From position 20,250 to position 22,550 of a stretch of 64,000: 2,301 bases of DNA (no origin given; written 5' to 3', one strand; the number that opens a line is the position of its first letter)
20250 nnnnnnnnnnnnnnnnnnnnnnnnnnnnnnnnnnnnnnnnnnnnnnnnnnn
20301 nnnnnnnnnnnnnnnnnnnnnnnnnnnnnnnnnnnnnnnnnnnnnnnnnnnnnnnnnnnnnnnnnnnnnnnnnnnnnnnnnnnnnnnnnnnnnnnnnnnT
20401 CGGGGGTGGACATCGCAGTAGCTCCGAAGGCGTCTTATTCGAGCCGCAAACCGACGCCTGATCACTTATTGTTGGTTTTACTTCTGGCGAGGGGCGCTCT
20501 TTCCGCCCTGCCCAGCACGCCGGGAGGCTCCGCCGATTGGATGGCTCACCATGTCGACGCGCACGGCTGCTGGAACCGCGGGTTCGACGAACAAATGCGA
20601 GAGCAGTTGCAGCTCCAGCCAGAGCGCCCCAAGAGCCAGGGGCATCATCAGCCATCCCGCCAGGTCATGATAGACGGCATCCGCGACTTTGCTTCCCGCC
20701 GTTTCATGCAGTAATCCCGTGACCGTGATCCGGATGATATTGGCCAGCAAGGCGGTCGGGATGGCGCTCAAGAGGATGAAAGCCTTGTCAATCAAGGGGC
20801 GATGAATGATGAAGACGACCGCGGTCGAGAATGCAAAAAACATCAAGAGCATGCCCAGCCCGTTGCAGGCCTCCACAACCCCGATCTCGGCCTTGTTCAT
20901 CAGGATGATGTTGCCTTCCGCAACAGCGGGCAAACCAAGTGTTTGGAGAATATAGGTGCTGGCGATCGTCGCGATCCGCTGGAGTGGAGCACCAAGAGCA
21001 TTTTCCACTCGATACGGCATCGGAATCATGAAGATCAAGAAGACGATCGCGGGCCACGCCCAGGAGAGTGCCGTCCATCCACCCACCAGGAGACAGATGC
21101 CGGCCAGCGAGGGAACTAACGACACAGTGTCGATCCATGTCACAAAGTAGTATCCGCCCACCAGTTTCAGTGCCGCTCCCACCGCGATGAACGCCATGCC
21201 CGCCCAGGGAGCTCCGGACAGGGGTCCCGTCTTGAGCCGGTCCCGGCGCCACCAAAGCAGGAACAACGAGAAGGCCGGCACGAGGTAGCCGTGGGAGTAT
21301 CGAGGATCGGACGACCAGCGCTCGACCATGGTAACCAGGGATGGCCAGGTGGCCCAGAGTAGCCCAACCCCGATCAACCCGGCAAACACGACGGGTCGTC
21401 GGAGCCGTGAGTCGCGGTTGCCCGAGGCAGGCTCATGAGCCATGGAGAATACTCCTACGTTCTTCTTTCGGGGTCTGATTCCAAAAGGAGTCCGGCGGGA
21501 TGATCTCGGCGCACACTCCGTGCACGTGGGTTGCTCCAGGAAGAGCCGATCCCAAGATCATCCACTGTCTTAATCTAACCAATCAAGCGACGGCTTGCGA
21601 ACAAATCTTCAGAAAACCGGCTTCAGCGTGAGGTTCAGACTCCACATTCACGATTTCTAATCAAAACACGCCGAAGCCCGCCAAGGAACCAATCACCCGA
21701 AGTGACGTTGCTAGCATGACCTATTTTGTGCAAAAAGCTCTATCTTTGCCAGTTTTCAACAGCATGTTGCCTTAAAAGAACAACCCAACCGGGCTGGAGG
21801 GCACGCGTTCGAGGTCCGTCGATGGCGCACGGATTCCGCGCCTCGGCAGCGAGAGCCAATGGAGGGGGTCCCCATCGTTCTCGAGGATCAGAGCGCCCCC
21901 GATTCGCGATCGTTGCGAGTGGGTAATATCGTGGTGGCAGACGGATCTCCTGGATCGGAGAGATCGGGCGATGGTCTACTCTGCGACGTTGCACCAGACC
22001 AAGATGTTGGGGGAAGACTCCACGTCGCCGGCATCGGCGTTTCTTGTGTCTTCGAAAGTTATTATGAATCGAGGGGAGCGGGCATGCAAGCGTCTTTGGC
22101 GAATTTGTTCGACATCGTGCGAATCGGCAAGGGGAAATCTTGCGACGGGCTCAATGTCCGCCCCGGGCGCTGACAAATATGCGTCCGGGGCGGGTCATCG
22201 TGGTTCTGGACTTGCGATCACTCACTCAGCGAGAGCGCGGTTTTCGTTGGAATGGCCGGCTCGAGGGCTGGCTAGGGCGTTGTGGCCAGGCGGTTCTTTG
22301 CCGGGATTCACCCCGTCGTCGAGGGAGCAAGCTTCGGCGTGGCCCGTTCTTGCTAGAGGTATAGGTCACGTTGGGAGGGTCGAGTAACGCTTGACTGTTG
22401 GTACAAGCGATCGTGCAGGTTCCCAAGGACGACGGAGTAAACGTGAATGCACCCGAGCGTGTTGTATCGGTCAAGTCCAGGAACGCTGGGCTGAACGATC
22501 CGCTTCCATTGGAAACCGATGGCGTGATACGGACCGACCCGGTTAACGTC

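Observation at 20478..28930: Exosortase + EpsI directly downstream of a 2234-aa surface protein that has no PEP-CTERM-type sorting signal; no substrate visible in the window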

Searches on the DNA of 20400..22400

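Call 40: search_rna_families(source=window, start=20400, end=22400, threshold=evalue, max_evalue=1)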
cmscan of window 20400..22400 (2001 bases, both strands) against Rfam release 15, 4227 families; matches with E-value up to 1: 0.
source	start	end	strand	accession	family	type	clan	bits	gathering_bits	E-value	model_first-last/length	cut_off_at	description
